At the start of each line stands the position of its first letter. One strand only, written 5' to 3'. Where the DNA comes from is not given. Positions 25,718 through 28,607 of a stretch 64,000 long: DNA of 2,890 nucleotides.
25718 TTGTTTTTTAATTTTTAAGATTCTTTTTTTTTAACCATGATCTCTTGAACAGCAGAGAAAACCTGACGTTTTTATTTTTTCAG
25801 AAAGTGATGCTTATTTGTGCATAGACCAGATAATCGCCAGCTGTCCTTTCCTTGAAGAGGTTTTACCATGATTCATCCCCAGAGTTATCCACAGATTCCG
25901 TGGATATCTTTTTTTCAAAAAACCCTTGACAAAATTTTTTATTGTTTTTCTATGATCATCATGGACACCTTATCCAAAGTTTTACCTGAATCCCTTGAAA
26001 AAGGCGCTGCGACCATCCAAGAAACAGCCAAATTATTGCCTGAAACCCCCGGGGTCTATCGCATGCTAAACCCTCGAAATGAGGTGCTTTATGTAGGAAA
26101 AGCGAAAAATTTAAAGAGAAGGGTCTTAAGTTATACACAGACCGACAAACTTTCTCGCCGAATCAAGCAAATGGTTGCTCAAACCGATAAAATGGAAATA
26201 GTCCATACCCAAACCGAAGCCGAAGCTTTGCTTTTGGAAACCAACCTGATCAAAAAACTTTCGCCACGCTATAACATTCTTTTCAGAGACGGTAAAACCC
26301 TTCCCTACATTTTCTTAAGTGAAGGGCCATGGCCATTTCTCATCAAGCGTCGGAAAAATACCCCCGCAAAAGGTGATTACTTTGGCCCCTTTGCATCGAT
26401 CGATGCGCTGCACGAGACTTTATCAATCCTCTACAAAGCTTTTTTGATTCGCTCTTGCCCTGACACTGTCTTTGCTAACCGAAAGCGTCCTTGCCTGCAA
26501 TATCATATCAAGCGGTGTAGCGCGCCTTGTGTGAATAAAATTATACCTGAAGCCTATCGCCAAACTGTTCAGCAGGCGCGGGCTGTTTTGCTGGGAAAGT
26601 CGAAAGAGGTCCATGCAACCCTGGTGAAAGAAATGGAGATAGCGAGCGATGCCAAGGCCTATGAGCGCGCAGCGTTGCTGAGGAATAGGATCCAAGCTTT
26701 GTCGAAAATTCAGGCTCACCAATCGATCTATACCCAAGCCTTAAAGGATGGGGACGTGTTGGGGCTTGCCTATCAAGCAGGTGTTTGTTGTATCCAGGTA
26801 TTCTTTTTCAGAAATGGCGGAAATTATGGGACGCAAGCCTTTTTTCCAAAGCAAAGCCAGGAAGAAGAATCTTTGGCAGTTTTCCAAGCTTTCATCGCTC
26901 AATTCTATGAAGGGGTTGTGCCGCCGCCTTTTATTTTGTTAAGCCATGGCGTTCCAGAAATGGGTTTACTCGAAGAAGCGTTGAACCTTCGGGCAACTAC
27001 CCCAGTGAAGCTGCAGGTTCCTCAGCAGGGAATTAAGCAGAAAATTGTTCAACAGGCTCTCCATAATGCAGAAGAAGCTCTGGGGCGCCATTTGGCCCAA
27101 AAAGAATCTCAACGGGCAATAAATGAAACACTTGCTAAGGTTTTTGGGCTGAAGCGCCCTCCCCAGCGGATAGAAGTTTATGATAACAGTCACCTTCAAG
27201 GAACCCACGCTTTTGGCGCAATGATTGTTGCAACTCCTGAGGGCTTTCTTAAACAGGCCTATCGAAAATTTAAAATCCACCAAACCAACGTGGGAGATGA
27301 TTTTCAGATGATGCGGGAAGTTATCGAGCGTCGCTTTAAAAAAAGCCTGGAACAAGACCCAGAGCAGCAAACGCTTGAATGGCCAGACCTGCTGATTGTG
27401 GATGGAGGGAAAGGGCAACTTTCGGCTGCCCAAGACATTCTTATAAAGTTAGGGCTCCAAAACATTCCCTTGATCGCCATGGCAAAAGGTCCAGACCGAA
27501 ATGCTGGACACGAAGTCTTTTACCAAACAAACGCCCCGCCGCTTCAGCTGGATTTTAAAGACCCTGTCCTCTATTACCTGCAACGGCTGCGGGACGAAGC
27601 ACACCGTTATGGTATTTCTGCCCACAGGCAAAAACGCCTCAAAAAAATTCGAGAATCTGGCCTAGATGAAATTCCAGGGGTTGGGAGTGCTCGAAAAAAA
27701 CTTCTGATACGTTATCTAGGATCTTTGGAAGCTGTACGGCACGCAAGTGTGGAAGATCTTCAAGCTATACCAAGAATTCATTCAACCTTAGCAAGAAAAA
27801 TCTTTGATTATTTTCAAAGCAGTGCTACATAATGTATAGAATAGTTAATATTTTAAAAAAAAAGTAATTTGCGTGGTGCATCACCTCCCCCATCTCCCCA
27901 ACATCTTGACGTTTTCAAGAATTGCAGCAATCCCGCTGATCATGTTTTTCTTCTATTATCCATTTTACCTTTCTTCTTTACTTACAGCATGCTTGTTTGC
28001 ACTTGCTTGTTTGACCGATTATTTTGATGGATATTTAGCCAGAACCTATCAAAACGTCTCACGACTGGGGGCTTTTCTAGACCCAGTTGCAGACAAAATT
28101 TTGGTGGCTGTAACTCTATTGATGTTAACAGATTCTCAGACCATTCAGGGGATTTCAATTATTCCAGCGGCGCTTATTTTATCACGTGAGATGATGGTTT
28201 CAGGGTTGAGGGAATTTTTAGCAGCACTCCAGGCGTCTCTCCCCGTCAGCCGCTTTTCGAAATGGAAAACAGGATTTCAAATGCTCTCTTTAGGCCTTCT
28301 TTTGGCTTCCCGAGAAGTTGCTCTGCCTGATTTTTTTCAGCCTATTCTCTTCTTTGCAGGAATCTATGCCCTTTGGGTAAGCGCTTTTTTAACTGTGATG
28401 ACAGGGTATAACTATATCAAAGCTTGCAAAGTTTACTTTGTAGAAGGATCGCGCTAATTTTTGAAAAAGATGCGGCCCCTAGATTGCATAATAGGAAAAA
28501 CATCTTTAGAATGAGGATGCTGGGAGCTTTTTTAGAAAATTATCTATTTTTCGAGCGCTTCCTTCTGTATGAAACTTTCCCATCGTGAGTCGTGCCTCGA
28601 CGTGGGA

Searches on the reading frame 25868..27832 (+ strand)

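Call 7: search_protein_families(library=ncbifam, proteins=[window:25868-27832:+])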
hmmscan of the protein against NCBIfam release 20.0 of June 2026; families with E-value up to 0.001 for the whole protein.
window:25868-27832:+ (654 aa): 18 families
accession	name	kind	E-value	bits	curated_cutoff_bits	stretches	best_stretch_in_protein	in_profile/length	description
TIGR00194.1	uvrC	equivalog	7.4e-164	546.6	285.45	1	52-630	3-574/574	excinuclease ABC subunit UvrC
NF001824.0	PRK00558.1-5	equivalog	2.4e-127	426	451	1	53-651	10-646/652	excinuclease ABC subunit UvrC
NF011263.0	PRK14669.1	equivalog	1.7e-114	383.7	1108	1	50-652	3-605/624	excinuclease ABC subunit C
NF011260.0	PRK14666.1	equivalog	4.5e-109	366.1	649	2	56-359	8-314/698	excinuclease ABC subunit C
NF011262.0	PRK14668.1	equivalog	1.2e-106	357.3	544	1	47-645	3-573/577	excinuclease ABC subunit C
NF011261.0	PRK14667.1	equivalog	6.7e-99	331.9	818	1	50-649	6-565/567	excinuclease ABC subunit C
NF011266.0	PRK14672.1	equivalog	2.5e-89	300.4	1504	2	49-378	10-331/691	excinuclease ABC subunit C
NF011264.0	PRK14670.1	equivalog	4.2e-81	273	1021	1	50-648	8-588/602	excinuclease ABC subunit C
NF005906.0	PRK07883.1-4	equivalog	2.2e-59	201.3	495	1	55-372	210-526/563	DEDD exonuclease domain-containing protein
NF005907.0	PRK07883.1-5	equivalog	4.6e-45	154.1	454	1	52-284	222-457/584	DEDD exonuclease domain-containing protein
NF005905.0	PRK07883.1-3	equivalog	1.6e-37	129.4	508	1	51-287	217-452/581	DEDD exonuclease domain-containing protein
NF005904.0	PRK07883.1-2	equivalog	1.9e-33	115.6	969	1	53-280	225-454/584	DEDD exonuclease domain-containing protein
NF005903.0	PRK07883.1-1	equivalog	5.5e-24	84.6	1038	1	52-277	240-463/642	DEDD exonuclease domain-containing protein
NF007833.0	PRK10545.1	equivalog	1.2e-17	64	367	1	51-237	25-209/289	excinuclease Cho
TIGR01453.1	grpIintron_endo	subfamily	3.7e-05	23.9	56.05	1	62-138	3-88/215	group I intron endonuclease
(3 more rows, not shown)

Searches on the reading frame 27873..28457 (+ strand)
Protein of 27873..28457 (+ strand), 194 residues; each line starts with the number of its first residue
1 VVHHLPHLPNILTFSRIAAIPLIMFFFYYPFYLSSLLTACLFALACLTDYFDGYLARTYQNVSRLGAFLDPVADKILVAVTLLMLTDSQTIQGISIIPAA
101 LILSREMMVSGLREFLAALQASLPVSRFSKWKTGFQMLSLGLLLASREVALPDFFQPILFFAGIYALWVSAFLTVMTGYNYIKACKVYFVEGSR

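Call 16: search_protein_families(library=pfam, max_evalue=0.00001, proteins=[window:27873-28457:+])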
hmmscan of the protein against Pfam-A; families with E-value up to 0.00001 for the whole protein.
window:27873-28457:+ (194 aa): 1 family
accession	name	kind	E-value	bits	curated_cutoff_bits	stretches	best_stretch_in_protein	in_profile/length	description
PF01066.26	CDP-OH_P_transf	-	5e-34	118.3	22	1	7-175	2-151/152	CDP-alcohol phosphatidyltransferase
